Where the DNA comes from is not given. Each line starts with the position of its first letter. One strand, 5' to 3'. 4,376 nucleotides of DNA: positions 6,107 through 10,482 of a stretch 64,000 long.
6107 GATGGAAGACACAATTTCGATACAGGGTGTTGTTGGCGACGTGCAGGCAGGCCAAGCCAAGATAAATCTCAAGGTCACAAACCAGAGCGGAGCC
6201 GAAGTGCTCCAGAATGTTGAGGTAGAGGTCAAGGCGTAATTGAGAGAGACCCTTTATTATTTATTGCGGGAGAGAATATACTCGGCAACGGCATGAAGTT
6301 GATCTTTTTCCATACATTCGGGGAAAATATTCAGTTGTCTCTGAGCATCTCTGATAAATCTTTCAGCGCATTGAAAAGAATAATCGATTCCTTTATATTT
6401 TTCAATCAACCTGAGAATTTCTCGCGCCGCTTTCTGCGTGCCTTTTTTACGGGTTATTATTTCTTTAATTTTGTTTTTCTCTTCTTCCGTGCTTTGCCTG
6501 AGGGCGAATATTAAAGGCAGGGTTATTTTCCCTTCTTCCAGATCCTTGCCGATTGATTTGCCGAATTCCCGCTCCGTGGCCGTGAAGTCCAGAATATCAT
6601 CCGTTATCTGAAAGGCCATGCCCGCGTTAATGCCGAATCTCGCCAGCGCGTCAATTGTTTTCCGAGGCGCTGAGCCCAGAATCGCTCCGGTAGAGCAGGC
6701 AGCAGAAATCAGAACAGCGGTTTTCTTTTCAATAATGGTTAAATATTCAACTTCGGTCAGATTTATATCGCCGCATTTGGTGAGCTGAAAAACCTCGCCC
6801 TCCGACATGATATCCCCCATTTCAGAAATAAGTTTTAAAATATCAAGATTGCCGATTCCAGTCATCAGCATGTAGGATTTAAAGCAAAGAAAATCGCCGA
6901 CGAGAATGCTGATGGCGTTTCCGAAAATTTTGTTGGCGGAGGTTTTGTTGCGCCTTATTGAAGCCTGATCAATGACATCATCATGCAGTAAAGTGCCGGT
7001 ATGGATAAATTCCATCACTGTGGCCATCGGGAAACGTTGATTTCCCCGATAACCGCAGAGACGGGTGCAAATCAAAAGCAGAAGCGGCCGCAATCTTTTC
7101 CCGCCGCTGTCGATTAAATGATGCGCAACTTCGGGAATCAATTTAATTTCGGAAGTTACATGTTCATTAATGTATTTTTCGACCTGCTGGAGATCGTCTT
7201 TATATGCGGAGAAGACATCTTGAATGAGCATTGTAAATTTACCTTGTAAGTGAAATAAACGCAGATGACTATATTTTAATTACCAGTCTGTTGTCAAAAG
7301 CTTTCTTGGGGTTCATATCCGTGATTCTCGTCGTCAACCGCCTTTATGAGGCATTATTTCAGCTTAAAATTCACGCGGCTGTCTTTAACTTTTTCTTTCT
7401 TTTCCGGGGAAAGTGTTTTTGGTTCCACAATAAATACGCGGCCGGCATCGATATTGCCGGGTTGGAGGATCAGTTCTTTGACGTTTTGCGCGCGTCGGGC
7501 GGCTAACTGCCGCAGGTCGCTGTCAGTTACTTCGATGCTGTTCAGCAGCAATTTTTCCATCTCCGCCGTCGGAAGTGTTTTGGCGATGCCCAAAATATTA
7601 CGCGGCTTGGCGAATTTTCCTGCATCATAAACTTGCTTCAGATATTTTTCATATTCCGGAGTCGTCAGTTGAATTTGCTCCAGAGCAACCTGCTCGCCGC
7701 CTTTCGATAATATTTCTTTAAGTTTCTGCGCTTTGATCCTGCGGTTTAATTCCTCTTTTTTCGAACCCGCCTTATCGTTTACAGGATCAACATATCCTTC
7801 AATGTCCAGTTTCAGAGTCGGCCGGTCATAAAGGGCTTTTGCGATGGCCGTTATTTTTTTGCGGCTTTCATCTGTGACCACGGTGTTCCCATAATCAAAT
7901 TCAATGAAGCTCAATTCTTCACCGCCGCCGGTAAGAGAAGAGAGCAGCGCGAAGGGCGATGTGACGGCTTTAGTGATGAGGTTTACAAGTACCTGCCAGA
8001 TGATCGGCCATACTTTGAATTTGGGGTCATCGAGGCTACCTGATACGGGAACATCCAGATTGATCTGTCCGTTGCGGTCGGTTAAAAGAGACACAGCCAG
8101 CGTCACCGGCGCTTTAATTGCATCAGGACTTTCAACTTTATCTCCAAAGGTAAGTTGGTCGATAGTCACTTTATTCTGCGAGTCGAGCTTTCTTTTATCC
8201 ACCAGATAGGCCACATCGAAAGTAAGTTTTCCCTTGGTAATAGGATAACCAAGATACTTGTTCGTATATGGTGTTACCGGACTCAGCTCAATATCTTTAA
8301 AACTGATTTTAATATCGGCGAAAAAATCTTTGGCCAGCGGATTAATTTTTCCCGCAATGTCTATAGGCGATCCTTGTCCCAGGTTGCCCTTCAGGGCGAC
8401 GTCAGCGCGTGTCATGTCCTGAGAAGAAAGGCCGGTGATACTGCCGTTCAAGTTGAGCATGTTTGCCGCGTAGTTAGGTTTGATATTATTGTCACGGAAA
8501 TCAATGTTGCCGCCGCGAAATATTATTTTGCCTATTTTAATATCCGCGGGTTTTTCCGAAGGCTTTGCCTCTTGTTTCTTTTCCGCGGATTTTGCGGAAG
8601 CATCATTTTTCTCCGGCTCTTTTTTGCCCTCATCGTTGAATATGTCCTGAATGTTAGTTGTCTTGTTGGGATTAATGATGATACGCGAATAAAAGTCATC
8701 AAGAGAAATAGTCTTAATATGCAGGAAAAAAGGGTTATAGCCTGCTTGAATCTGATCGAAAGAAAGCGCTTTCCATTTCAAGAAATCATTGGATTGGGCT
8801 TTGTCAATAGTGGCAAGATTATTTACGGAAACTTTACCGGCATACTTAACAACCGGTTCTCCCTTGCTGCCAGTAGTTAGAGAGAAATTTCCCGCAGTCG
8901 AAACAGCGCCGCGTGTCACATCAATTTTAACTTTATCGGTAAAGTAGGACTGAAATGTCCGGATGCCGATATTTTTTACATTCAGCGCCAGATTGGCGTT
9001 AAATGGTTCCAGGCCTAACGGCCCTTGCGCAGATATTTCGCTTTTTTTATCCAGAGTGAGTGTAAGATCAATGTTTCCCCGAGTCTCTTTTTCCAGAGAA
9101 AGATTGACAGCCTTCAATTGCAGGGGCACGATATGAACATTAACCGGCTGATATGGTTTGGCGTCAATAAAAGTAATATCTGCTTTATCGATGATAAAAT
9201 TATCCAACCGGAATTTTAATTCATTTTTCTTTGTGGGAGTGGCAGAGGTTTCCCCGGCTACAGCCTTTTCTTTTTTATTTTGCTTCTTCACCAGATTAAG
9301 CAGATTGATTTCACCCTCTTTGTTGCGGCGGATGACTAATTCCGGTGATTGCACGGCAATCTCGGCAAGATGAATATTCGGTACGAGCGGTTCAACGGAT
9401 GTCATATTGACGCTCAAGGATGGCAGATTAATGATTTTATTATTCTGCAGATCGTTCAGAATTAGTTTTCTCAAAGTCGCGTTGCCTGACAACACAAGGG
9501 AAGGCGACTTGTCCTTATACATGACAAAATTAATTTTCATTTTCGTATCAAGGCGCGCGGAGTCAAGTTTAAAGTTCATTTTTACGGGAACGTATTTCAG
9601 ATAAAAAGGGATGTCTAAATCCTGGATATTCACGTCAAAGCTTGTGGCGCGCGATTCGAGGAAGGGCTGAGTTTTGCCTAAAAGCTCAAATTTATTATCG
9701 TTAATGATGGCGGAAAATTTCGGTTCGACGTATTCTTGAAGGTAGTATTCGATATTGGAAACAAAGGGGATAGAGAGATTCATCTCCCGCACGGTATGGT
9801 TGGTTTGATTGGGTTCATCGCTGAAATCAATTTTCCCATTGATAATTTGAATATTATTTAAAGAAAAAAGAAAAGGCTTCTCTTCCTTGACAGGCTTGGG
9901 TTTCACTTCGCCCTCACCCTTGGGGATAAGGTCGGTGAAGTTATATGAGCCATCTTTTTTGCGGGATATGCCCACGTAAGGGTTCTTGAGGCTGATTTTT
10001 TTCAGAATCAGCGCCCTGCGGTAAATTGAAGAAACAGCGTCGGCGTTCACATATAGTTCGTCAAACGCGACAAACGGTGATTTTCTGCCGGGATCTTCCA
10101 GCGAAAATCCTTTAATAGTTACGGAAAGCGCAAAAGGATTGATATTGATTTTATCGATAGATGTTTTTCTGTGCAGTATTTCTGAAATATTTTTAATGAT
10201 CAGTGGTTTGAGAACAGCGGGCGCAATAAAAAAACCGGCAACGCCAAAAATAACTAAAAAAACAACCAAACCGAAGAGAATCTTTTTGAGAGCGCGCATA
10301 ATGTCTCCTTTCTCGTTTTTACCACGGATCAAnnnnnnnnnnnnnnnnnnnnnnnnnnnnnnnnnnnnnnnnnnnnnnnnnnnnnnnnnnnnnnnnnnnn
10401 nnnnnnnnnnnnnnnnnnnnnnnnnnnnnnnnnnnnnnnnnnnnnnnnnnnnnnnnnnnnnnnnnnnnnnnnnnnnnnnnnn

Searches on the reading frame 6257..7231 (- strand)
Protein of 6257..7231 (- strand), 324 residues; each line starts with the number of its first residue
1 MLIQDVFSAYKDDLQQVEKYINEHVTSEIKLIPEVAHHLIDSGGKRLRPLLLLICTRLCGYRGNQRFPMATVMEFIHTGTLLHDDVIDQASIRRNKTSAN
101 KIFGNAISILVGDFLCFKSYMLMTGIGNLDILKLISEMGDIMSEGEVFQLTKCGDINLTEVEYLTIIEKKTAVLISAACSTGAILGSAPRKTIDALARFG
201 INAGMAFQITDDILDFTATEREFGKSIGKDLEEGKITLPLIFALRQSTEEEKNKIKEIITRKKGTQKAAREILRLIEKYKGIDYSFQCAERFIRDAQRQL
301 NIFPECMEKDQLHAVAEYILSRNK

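Call 31: search_protein_families(library=pfam, proteins=[window:6257-7231:-], max_evalue=0.0001)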
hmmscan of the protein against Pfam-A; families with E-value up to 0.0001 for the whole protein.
window:6257-7231:- (324 aa): 1 family
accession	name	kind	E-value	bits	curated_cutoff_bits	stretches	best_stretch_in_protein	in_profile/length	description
PF00348.22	polyprenyl_synt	-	1.9e-73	247.3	27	1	30-275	2-250/251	Polyprenyl synthetase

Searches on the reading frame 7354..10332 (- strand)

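Call 31: search_protein_families(library=pfam, proteins=[window:7354-10332:-], max_evalue=0.0001)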
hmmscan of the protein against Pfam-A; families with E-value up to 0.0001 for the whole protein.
window:7354-10332:- (992 aa): 3 families
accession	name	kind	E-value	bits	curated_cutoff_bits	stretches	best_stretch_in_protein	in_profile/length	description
PF05359.17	DUF748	-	2.9e-297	989.5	50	2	362-966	443-1037/1037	Domain of Unknown Function (DUF748)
PF05170.20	AsmA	-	2.7e-15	56.6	29.8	2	17-187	6-188/607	AsmA family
PF00691.25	OmpA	-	8e-05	23.3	27.2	0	812-860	2-48/98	OmpA family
